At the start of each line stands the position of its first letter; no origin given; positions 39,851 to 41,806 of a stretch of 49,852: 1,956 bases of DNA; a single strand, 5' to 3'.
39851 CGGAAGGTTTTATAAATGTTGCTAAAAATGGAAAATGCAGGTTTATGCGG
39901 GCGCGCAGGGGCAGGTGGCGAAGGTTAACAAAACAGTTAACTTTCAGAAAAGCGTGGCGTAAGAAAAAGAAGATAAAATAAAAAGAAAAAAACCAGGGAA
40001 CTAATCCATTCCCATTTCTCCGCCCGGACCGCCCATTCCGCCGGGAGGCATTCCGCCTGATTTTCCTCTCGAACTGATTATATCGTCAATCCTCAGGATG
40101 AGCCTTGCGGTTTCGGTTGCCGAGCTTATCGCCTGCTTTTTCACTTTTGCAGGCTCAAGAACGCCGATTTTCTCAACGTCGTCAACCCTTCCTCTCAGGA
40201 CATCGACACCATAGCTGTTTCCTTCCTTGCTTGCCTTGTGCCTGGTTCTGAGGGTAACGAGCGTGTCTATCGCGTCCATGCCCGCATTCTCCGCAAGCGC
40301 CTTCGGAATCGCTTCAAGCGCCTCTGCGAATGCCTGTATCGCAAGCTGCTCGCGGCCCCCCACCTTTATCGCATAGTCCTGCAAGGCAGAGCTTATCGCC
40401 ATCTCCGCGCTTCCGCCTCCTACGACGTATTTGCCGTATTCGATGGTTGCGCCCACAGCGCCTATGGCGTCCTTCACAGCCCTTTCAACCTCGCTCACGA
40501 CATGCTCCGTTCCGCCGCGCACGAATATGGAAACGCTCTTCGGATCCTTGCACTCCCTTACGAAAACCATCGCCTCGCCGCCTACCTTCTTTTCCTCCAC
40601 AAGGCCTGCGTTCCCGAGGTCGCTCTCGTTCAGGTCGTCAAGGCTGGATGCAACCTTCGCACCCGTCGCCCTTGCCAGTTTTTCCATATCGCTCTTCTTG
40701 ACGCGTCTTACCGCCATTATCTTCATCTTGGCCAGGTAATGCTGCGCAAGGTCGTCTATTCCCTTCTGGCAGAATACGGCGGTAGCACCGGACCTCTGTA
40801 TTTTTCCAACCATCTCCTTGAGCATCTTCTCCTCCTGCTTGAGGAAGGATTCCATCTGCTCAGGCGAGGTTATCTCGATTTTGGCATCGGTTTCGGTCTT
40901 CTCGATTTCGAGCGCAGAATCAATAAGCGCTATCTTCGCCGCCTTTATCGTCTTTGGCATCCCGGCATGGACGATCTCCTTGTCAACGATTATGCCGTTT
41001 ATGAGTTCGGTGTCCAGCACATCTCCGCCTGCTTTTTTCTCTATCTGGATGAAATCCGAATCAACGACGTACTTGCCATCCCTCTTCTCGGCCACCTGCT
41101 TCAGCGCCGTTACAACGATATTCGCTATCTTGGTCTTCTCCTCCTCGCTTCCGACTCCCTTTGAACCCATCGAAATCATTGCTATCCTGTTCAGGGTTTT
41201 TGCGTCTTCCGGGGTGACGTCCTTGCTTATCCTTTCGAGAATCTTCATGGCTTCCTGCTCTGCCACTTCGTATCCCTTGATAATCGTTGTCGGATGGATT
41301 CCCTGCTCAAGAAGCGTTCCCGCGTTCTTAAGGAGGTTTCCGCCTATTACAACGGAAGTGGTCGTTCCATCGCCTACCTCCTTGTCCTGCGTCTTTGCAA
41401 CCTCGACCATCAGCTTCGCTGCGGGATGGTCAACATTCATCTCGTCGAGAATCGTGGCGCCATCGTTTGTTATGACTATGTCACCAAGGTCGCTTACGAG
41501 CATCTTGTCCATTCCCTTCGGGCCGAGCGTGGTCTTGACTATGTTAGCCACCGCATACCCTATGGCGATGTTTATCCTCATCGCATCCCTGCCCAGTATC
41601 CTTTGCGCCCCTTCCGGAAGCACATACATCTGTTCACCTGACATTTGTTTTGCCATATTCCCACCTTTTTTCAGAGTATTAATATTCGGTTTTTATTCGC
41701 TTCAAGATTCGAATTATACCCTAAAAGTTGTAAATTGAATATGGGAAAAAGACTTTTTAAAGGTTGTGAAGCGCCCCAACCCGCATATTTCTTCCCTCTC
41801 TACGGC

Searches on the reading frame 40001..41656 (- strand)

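Call 92: search_protein_families(library=pfam, proteins=[window:40001-41656:-], max_evalue=0.00001)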
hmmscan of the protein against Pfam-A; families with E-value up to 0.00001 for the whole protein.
window:40001-41656:- (551 aa): 1 family
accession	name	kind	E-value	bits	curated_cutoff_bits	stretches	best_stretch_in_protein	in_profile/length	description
PF00118.29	Cpn60_TCP1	-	4.9e-180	599.8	34.3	1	36-529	1-488/490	TCP-1/cpn60 chaperonin family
